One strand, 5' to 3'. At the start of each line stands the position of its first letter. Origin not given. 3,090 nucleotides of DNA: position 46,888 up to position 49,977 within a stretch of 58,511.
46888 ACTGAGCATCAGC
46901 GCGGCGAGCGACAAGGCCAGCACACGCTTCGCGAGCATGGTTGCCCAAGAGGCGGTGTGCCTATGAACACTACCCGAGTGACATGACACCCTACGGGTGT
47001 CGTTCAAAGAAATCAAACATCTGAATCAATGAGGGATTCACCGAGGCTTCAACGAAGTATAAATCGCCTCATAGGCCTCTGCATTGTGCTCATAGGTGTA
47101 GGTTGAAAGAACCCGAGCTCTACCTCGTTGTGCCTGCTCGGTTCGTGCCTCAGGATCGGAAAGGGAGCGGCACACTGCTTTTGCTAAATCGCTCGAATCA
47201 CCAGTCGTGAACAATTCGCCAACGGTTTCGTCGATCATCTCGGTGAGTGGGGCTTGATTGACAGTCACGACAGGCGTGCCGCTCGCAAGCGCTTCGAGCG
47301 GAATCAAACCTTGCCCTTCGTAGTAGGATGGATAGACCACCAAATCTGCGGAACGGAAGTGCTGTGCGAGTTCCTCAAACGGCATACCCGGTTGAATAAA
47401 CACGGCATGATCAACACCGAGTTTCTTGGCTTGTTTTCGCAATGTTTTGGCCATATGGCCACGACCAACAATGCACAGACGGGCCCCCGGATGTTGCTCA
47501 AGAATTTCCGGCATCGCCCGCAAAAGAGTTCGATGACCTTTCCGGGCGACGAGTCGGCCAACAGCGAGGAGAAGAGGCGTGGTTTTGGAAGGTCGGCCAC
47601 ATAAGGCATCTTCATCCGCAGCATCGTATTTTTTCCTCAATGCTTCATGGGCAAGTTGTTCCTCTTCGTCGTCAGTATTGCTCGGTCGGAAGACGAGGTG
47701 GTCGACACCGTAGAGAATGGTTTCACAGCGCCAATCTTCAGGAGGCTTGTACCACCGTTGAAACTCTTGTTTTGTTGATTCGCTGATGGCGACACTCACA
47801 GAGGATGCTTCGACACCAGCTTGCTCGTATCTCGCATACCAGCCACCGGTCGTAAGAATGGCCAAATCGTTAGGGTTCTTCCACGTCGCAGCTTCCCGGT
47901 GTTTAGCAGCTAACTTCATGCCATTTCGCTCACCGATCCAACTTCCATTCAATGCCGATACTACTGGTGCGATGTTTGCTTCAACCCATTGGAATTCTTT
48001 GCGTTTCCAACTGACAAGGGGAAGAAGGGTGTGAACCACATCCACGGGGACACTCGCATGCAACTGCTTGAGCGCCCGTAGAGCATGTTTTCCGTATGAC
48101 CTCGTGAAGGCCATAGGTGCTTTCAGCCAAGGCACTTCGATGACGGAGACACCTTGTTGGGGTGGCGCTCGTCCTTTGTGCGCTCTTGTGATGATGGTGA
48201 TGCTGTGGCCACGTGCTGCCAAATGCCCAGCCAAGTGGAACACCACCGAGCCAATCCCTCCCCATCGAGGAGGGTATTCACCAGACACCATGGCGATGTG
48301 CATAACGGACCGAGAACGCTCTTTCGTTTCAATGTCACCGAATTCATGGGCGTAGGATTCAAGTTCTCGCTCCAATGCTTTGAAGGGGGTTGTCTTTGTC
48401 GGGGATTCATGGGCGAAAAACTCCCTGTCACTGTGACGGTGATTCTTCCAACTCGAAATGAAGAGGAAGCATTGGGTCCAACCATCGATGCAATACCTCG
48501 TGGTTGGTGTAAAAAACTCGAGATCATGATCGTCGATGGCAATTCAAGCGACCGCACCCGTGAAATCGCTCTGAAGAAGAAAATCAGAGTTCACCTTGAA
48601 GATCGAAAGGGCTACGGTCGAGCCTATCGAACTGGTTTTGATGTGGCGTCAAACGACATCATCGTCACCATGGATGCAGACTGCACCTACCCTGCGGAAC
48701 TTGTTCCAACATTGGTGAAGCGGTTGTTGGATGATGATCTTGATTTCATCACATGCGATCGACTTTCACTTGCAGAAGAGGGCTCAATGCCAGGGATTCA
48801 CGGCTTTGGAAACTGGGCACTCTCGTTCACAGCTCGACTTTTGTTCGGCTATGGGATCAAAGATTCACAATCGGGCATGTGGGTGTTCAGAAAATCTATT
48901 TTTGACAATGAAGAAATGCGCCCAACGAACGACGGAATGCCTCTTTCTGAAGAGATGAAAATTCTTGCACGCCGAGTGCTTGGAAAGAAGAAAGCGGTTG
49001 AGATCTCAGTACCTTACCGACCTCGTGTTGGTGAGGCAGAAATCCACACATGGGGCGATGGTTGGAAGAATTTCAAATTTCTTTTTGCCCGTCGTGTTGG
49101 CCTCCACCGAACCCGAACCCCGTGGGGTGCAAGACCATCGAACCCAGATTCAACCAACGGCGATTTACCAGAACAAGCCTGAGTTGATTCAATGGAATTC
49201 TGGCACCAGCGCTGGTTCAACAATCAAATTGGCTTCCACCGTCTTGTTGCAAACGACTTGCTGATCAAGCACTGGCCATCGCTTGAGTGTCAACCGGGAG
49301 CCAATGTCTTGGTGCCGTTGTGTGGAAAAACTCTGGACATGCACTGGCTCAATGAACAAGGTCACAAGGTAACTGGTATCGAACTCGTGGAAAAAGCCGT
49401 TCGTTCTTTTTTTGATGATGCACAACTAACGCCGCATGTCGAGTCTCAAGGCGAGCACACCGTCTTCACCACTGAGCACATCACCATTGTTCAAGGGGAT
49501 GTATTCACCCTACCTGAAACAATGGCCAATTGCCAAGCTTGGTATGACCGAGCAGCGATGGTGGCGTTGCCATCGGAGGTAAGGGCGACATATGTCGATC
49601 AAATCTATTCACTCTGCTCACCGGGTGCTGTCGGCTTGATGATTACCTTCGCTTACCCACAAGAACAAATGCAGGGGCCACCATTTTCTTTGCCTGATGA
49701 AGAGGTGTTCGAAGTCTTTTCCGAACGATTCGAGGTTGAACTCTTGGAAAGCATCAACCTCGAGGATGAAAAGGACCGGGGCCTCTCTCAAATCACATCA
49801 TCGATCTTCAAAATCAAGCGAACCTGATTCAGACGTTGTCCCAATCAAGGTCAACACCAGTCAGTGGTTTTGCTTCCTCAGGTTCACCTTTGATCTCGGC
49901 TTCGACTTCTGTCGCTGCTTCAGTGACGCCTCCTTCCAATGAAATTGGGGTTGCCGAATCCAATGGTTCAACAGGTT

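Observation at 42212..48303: Tightly coupled minus-strand cluster: GT4, TSP3-repeat adhesin, Ig-like anchored protein, DUF4105 membrane protein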

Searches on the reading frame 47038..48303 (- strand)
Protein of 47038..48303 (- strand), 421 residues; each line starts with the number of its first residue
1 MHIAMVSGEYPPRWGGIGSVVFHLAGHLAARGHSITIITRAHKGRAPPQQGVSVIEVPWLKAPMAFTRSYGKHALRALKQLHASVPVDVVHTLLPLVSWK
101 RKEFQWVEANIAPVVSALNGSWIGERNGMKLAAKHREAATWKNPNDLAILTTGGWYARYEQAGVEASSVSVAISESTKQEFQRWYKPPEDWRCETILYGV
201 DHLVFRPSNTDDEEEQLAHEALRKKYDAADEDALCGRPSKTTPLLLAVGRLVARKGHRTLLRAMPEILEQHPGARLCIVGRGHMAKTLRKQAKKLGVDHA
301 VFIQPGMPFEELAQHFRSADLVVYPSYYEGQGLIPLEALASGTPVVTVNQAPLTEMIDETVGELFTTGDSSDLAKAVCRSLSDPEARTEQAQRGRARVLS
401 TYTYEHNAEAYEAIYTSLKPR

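Call 3: search_protein_families(library=pfam, proteins=[window:47038-48303:-], max_evalue=0.01)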
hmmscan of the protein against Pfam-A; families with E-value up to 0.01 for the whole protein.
window:47038-48303:- (421 aa): 11 families
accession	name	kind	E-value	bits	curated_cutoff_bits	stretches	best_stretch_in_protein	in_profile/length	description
PF00534.26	Glycos_transf_1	-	4.6e-37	127.6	26.4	1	240-396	13-171/172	Glycosyl transferases group 1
PF13692.12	Glyco_trans_1_4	-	1.3e-30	106.9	27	1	243-383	2-142/142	Glycosyl transferases group 1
PF20706.3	GT4-conflict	-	4.8e-19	69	26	1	238-409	193-383/385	Family 4 Glycosyltransferase in conflict systems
PF13439.12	Glyco_transf_4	-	2.4e-14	54.2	28.5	1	14-201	1-167/170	Glycosyltransferase Family 4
PF13524.12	Glyco_trans_1_2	-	1.3e-11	45.1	25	1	267-412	8-143/144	Glycosyl transferase-like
PF13579.12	Glyco_trans_4_4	-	3.2e-08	34.5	29.7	1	15-186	1-147/158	Glycosyl transferase 4-like domain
PF08323.17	Glyco_transf_5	-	3.1e-06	27.5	22.7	1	2-58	1-60/239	Starch synthase catalytic domain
PF03807.23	F420_oxidored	-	0.002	19.2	21.6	0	16-46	6-37/94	NADP oxidoreductase coenzyme F420-dependent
PF05693.19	Glycogen_syn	-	0.0049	15.9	27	1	314-362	465-513/639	Glycogen synthase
PF10087.14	DUF2325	-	0.0067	17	33.6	0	276-325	3-53/94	Uncharacterized protein conserved in bacteria (DUF2325)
PF13477.12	Glyco_trans_4_2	-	0.0068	17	23.4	0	21-93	13-81/139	Glycosyl transferase 4-like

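Call 4: search_protein_families(library=ncbifam, proteins=[window:47038-48303:-], max_evalue=0.01)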
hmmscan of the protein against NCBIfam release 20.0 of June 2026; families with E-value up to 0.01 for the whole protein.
window:47038-48303:- (421 aa): 45 families (the best 25 are shown)
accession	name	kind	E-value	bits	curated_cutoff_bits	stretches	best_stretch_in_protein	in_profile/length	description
TIGR04047.1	MSMEG_0565_glyc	hypoth_equivalog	2.1e-30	106.1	259.85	1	165-416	137-372/373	MSMEG_0565 family glycosyltransferase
TIGR03449.1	mycothiol_MshA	equivalog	4.4e-29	101.6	462.5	1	231-417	210-402/406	D-inositol-3-phosphate glycosyltransferase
TIGR03088.1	stp2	hypoth_equivalog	2.8e-26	92.4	409.05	1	191-417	160-372/374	TIGR03088 family PEP-CTERM/XrtA system glycosyltransferase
NF041876.1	EPS_EpsE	equivalog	2.3e-24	86.4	400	1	244-410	216-388/389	exopolysaccharide biosynthesis GT4 family glycosyltransferase EpsE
TIGR02095.1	glgA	subfamily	4.7e-23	81.6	328.45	1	136-418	188-477/477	glycogen/starch synthase, ADP-glucose type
TIGR04063.1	stp3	hypoth_equivalog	7.1e-23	81.1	442.05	1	248-418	219-395/397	TIGR04063 family PEP-CTERM/XrtA system glycosyltransferase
TIGR03999.1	thiol_BshA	equivalog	1.3e-21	76.9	273.7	1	255-418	212-373/375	N-acetyl-alpha-D-glucosaminyl L-malate synthase BshA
TIGR02149.1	glgA_Coryne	subfamily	5.5e-21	75.1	302.4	1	159-417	137-389/391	glycogen synthase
NF053787.1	GlcN_PG_synth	equivalog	3.9e-17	62.1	480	1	240-417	195-358/361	N-acetylglucosaminyl phosphatidylglycerol synthase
TIGR04157.1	glyco_rSAM_CFB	subfamily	1.4e-16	60.5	400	1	241-415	226-406/406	TIGR04157 family glycosyltransferase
NF047684.1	TeichurnBiosyTuaC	equivalog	6.4e-16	58.3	550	1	243-417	220-388/391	teichuronic acid biosynthesis protein TuaC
NF038295.1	EPS_HpsP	equivalog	8.1e-16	58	550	1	240-417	205-386/388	hormogonium polysaccharide biosynthesis glycosyltransferase HpsP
NF001899.0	PRK00654.1-2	equivalog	5.4e-15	54.7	459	1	194-419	241-476/478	glycogen synthase GlgA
NF038298.1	EPS_HpsO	equivalog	1.3e-14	53.8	575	1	247-416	206-385/388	hormogonium polysaccharide biosynthesis glycosyltransferase HpsO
NF012028.0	PRK15484.1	subfamily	6.7e-14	51.8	618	1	242-414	193-374/380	lipopolysaccharide N-acetylglucosaminyltransferase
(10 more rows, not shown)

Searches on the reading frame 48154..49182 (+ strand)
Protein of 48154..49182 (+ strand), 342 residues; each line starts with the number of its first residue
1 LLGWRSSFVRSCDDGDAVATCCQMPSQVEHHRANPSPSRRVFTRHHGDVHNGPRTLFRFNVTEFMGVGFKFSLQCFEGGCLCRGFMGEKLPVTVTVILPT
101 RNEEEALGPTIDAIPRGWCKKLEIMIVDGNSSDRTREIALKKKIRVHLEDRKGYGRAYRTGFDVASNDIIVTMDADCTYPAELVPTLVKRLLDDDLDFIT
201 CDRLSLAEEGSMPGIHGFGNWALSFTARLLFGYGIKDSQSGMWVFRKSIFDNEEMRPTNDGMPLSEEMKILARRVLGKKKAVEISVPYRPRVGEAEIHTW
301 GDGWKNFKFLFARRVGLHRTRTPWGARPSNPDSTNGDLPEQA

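Call 3: search_protein_families(library=pfam, proteins=[window:48154-49182:+], max_evalue=0.01)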
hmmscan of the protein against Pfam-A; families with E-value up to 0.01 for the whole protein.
window:48154-49182:+ (342 aa): 3 families
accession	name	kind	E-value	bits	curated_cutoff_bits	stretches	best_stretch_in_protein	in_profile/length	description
PF00535.33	Glycos_transf_2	-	3.1e-25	89.5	23.3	1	95-251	1-165/168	Glycosyl transferase family 2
PF13641.12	Glyco_tranf_2_3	-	1.9e-05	25.2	27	1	94-213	3-133/230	Glycosyltransferase like family 2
PF10111.15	Glyco_tranf_2_2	-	0.0016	18.4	27.3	1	95-179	1-94/276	Glycosyltransferase like family 2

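Call 4: search_protein_families(library=ncbifam, proteins=[window:48154-49182:+], max_evalue=0.01)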
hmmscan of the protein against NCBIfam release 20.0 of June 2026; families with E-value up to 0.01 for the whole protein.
window:48154-49182:+ (342 aa): 17 families
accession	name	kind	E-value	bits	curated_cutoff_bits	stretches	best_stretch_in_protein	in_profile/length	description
NF041391.1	DPhHxTase_Halo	equivalog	8.1e-29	100.1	375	1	100-300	3-195/213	dolichyl-phosphate hexose transferase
TIGR04182.1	glyco_TIGR04182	equivalog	1.3e-28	100.2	325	1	94-311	2-215/293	S-layer glycoprotein N-glycosyltransferase AglJ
TIGR04283.1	glyco_like_mftF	equivalog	1.8e-13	50.6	182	1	95-219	2-124/221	TIGR04283 family arsenosugar biosynthesis glycosyltransferase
NF010496.0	PRK13915.1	equivalog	4.5e-12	45.7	262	1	88-198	27-150/307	glucosyl-3-phosphoglycerate synthase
NF007986.1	PRK10714.1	equivalog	8.4e-09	34.9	529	1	93-201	7-124/316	undecaprenyl-phosphate 4-deoxy-4-formamido-L-arabinose transferase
NF007482.0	PRK10073.1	equivalog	9.4e-09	34.7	423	1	93-203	7-122/334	glycosyltransferase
NF058614.1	PPMAGASynPpgS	equivalog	1.3e-08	34.5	370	1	94-268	2-178/226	polyprenyl-phospho-N-acetylgalactosaminyl synthase PpgS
TIGR03937.1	PgaC_IcaA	equivalog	3.7e-08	32.8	422.3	1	93-194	46-153/407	poly-beta-1,6-N-acetyl-D-glucosamine synthase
NF045692.1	OglycostaseCruG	equivalog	9.8e-08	31.3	600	1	93-200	42-161/386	2'-O-glycosyltransferase CruG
TIGR03965.1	mycofact_glyco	equivalog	1e-07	31.2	280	1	88-193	71-181/467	mycofactocin biosynthesis glycosyltransferase MftF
TIGR03469.1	HpnB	hypoth_equivalog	5.7e-06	25.6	379.25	1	93-151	45-104/386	hopene-associated glycosyltransferase HpnB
NF041875.1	EPS_EpsD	equivalog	5.8e-06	25.9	370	1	94-184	1-97/325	exopolysaccharide biosynthesis glycosyltransferase EpsD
NF047588.1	GlcsyltransPgfSStrep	equivalog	4.7e-05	22.8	500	1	94-203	3-121/308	glycosyltransferase PgfS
NF047683.1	TeichurnBiosyTuaG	equivalog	7e-05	22.6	400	1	93-185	7-105/252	teichuronic acid biosynthesis protein TuaG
NF038302.1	EPS_HpsE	equivalog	0.0014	17.7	300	1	93-178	2-98/307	hormogonium polysaccharide biosynthesis glycosyltransferase HpsE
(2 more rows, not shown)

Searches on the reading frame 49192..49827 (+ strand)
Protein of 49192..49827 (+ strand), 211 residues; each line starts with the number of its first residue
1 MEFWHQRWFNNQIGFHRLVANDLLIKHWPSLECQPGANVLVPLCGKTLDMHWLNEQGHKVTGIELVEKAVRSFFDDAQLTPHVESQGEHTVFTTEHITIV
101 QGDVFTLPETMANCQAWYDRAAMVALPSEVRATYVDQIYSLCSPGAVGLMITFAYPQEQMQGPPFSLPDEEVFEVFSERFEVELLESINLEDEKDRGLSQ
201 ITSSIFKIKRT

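Call 3: search_protein_families(library=pfam, proteins=[window:49192-49827:+], max_evalue=0.01)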
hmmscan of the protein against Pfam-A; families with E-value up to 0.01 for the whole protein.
window:49192-49827:+ (211 aa): 1 family
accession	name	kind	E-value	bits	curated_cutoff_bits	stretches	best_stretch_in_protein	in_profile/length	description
PF05724.17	TPMT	-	1e-65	221.9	26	1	2-209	4-216/218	Thiopurine S-methyltransferase (TPMT)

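Call 4: search_protein_families(library=ncbifam, proteins=[window:49192-49827:+], max_evalue=0.01)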
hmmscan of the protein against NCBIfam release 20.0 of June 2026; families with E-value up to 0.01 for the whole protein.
window:49192-49827:+ (211 aa): 3 families
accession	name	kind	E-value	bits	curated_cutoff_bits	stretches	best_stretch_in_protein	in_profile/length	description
NF009732.0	PRK13255.1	equivalog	6.4e-77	258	213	1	2-210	4-217/218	thiopurine S-methyltransferase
TIGR03840.1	TMPT_Se_Te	equivalog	2.9e-74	249.2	223.2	1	2-208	1-212/213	thiopurine S-methyltransferase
NF009733.0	PRK13256.1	equivalog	7.7e-36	123.9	429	1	2-192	10-202/226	thiopurine S-methyltransferase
